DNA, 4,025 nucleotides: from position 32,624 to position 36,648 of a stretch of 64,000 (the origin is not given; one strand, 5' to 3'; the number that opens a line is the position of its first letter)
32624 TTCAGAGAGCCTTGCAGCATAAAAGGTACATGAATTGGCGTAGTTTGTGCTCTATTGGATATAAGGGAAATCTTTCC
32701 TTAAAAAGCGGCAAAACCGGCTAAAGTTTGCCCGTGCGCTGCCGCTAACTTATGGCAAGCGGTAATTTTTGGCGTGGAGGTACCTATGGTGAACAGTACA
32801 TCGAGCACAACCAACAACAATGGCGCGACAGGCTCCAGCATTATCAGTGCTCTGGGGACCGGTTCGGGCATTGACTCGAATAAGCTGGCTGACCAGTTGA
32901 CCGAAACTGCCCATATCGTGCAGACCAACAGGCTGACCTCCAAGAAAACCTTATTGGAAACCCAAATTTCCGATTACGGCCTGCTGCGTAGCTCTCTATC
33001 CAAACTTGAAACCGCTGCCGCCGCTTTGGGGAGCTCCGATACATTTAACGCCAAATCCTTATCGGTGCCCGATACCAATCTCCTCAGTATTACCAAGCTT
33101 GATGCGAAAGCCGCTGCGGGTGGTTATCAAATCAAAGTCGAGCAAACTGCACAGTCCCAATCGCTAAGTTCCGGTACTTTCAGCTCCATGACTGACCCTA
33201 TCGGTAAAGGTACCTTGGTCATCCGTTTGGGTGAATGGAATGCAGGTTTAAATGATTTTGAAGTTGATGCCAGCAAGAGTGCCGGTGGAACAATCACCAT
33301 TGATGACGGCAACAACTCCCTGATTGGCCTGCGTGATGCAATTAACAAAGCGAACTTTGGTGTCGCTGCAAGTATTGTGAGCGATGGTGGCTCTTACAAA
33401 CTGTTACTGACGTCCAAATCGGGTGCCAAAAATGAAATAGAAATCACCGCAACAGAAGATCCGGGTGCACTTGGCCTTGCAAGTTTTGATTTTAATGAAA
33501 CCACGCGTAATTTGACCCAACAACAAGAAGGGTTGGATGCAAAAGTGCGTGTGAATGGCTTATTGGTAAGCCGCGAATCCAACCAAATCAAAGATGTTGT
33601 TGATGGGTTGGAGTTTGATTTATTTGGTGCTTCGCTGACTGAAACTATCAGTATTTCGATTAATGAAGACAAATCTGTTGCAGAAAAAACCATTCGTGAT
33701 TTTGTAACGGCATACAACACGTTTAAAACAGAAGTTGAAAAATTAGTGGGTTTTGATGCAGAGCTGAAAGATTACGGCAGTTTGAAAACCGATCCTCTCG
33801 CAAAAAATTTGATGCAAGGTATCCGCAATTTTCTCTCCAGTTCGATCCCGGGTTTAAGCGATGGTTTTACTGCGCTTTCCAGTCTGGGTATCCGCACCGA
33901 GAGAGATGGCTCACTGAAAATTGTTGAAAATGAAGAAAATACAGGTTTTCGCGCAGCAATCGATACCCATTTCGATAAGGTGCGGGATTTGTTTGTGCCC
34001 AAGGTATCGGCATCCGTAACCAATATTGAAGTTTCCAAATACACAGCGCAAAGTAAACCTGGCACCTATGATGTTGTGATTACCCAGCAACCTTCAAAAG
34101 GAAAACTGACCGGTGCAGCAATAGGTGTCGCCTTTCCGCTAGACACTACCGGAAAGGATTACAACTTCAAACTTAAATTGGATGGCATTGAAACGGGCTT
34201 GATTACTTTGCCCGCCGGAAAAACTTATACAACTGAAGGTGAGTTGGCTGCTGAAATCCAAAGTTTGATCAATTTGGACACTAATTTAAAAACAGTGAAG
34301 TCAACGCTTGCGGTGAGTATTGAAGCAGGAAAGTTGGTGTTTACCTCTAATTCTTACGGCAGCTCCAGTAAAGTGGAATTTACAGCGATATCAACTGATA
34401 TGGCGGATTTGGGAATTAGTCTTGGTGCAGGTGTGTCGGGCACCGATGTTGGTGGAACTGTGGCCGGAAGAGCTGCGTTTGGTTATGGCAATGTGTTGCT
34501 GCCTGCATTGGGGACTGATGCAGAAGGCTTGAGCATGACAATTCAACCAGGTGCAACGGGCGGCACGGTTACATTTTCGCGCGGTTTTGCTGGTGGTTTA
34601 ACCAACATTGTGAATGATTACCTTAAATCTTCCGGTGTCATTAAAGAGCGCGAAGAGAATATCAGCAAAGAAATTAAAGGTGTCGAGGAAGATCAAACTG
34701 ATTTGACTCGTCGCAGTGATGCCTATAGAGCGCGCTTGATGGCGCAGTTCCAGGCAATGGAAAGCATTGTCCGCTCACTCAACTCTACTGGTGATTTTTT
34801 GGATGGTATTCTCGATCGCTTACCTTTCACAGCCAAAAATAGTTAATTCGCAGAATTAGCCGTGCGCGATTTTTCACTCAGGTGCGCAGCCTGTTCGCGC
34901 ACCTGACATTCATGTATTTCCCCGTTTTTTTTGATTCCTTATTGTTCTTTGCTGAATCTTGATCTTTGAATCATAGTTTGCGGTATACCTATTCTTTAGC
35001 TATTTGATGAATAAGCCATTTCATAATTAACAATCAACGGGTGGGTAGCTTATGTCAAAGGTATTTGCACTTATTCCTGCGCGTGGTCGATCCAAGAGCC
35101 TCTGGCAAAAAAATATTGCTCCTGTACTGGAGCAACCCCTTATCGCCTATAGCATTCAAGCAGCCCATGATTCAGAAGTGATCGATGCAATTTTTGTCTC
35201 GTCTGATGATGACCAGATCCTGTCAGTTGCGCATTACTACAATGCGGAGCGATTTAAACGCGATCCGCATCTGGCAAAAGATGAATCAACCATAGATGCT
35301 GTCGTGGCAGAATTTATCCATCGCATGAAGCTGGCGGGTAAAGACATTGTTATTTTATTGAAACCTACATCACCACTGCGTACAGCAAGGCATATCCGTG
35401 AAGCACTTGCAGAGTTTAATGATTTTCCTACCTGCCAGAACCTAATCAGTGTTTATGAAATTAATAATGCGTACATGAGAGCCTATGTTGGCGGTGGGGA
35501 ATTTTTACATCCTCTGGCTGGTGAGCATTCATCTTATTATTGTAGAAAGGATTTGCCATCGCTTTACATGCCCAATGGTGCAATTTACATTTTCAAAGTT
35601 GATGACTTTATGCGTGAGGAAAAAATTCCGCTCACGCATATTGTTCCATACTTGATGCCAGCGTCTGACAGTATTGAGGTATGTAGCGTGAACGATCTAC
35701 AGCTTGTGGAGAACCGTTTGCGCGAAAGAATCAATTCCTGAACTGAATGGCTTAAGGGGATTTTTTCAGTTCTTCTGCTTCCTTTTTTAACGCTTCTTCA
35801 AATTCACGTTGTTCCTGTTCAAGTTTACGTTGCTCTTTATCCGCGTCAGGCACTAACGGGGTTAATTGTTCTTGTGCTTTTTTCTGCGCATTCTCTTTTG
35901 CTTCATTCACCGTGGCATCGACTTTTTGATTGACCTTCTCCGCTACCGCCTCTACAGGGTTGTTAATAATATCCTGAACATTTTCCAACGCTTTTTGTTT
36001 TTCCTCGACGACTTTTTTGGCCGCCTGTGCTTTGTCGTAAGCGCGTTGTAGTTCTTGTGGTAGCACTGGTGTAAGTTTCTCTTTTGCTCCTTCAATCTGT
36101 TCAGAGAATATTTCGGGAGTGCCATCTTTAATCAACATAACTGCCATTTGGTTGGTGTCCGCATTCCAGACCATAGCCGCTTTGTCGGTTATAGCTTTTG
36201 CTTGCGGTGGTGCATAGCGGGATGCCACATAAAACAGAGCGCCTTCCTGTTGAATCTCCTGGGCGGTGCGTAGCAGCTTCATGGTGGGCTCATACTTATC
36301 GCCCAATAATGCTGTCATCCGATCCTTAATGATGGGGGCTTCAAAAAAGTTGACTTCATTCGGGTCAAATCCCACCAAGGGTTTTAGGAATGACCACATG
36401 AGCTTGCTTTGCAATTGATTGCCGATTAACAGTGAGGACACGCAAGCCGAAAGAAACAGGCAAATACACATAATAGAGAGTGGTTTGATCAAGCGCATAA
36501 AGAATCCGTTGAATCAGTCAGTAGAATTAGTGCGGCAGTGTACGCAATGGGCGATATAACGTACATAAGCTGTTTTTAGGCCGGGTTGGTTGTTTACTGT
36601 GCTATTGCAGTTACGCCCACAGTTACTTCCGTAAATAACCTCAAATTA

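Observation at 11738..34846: All surface-exposed axial flagellar proteins are enlarged together while the rod proteins stay canonical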

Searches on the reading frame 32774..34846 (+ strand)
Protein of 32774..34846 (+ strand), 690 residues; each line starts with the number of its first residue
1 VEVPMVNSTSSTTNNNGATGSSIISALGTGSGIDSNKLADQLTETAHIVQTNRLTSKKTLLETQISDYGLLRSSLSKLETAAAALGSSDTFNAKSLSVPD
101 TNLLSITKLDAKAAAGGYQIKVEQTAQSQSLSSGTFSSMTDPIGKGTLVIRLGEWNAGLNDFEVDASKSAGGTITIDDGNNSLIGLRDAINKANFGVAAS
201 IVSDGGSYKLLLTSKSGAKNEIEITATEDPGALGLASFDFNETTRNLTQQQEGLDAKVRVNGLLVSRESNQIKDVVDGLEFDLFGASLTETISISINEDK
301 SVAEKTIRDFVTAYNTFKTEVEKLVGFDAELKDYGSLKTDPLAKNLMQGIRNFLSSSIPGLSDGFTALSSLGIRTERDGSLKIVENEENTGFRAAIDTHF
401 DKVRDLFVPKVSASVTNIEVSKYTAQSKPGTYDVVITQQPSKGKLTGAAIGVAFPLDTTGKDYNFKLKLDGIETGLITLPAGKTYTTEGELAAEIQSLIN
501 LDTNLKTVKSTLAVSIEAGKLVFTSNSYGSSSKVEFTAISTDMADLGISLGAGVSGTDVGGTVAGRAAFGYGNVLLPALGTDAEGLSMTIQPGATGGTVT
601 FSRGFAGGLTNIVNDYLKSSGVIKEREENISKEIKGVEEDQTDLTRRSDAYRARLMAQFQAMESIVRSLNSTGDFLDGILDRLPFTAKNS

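Call 3: search_protein_families(library=pfam, proteins=[window:32774-34846:+], max_evalue=0.01)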
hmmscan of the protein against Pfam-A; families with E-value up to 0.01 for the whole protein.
window:32774-34846:+ (690 aa): 2 families
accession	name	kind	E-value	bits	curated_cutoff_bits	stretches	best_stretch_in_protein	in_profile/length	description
PF07195.17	FliD_C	-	9.7e-39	133.6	25.4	1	255-671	3-236/236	Flagellar hook-associated protein 2 C-terminus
PF02465.23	FliD_N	-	1.9e-18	67.3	24.8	1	31-129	1-97/97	Flagellar hook-associated protein 2 N-terminus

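Call 57: search_solved_structures(query=window:32786-34843:+, max_evalue=0.01, show_alignments=2)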
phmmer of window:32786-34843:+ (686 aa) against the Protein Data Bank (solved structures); distinct sequences matched with E-value up to 0.01: 11.
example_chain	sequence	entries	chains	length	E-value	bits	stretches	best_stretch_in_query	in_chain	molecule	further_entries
9gnz_R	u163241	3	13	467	4.8e-33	118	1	19-382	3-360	Flagellar hook-associated protein 2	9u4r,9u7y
9u4r_AC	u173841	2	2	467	1.9e-32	116.1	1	19-382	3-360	Flagellar hook-associated protein 2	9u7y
9m6i_A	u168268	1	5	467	2e-32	116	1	19-382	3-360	Flagellar hook-associated protein 2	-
9m67_A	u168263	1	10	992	8.1e-29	104.1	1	15-382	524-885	Flagellin,Flagellar hook-associated protein 2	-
9m6h_A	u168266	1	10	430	9.4e-29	103.8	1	50-382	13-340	Flagellar hook-associated protein 2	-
9m68_A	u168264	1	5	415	3.4e-27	98.7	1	50-382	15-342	Flagellar hook-associated protein 2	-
5h5v_A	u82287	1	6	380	1.3e-21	80.2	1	59-379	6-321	Flagellar hook-associated protein 2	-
5h5t_A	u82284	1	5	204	3.4e-17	65.7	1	105-288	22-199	Flagellar hook-associated protein 2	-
5xlj_A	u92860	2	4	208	1.6e-12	50.2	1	98-285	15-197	Flagellar hook-associated protein 2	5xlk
5h5w_A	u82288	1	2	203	3.1e-09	39.4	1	95-283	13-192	Flagellar hook-associated protein 2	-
6kty_A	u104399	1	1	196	0.00054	22.1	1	168-294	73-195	Flagellar hook-associated protein 2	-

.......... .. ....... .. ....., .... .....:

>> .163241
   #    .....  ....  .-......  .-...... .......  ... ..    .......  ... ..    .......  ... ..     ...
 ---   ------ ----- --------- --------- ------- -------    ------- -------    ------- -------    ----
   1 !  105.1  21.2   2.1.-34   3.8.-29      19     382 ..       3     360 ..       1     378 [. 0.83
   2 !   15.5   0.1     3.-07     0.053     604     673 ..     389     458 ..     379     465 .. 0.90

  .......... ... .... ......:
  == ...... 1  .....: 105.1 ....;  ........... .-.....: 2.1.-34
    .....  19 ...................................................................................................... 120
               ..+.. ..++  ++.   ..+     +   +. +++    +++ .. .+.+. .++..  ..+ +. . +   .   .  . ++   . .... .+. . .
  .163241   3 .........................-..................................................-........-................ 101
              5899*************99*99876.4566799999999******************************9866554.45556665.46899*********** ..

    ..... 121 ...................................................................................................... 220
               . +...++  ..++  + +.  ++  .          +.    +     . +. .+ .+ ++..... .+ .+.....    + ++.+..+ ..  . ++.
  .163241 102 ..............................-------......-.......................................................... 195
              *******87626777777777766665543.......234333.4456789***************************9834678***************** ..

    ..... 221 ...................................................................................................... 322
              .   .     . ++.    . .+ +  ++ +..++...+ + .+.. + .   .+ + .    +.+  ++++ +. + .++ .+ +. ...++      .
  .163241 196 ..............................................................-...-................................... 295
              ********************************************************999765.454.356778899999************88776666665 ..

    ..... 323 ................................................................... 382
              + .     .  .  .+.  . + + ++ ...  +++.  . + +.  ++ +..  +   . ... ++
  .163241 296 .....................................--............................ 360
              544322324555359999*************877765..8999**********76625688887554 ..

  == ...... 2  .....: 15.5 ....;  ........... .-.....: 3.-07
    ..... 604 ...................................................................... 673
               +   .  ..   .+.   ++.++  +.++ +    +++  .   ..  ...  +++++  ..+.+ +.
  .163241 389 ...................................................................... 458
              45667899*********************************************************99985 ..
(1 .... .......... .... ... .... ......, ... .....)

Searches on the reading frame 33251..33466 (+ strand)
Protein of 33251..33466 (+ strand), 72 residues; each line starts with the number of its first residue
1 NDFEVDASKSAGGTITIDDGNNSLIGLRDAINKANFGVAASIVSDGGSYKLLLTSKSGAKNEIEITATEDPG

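Call 18: search_protein_families(library=pfam, max_evalue=10, proteins=[window:33251-33466:+])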
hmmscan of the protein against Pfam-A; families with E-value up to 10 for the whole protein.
seq(72 aa): 3 families
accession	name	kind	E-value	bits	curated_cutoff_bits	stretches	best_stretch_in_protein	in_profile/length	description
PF07196.18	Flagellin_IN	-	6.5e-07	29.9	22.7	1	12-56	10-54/55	Flagellin hook IN motif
PF17936.7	Big_6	-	0.046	14.4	27.6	1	11-69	23-68/83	Bacterial Ig domain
PF22228.1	CofB_beta-rpt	-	0.077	13.4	27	1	7-59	7-58/73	CofB beta-repeat domain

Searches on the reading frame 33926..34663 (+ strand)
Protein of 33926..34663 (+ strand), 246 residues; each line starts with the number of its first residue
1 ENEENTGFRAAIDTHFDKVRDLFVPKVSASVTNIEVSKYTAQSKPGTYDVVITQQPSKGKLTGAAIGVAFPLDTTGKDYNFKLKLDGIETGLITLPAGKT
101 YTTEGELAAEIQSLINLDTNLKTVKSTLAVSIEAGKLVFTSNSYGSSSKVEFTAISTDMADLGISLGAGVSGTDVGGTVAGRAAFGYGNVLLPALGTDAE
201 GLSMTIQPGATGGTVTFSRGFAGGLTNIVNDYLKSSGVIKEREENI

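Call 67: search_solved_structures(query=window:33926-34663:+, max_evalue=1, show_alignments=2)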
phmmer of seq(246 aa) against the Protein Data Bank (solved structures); distinct sequences matched with E-value up to 1: 2.
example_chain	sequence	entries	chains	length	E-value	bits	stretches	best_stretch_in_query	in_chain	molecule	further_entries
9t5t_O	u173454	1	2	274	0.074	16.1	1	55-130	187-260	Photosystem II extrinsic protein O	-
9nig_M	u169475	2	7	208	0.89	12.6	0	142-191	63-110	PB TCR alpha chain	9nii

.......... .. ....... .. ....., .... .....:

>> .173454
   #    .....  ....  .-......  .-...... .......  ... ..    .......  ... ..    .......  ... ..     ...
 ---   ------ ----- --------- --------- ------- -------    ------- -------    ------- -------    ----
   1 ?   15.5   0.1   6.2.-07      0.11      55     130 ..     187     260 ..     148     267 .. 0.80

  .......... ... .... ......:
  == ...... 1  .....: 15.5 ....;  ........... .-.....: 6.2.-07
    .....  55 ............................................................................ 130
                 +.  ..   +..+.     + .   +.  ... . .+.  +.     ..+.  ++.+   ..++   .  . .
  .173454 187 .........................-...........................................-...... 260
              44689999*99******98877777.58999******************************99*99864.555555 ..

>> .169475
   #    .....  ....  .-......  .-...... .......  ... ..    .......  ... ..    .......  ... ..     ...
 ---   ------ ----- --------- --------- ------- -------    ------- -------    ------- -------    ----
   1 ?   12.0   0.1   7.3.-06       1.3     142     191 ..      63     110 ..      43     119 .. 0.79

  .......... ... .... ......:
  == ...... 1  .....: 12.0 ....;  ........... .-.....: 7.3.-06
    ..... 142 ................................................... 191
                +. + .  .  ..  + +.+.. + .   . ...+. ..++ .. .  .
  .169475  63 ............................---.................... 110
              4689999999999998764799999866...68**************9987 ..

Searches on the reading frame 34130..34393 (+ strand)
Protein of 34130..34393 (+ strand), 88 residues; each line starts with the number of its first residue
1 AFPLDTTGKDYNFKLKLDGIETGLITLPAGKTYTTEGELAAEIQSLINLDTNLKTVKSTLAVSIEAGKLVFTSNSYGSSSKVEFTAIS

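Call 18: search_protein_families(library=pfam, max_evalue=10, proteins=[window:34130-34393:+])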
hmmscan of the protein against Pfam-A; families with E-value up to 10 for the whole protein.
seq(88 aa): 1 family
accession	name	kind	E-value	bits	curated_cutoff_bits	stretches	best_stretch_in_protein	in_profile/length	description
PF24150.1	C2_SHIP1-2_first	-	0.044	14.6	27.7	1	54-81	15-42/80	SHIP1/2 first C2 domain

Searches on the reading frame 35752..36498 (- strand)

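Call 54: search_protein_families(library=pfam, proteins=[window:35752-36498:-], max_evalue=0.001)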
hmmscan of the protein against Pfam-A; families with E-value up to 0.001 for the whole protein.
window:35752-36498:- (248 aa): 1 family
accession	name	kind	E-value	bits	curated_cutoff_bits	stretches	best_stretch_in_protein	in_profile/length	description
PF01442.23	Apolipoprotein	-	0.00097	19.3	90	0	133-245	66-171/190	Apolipoprotein A1/A4/E domain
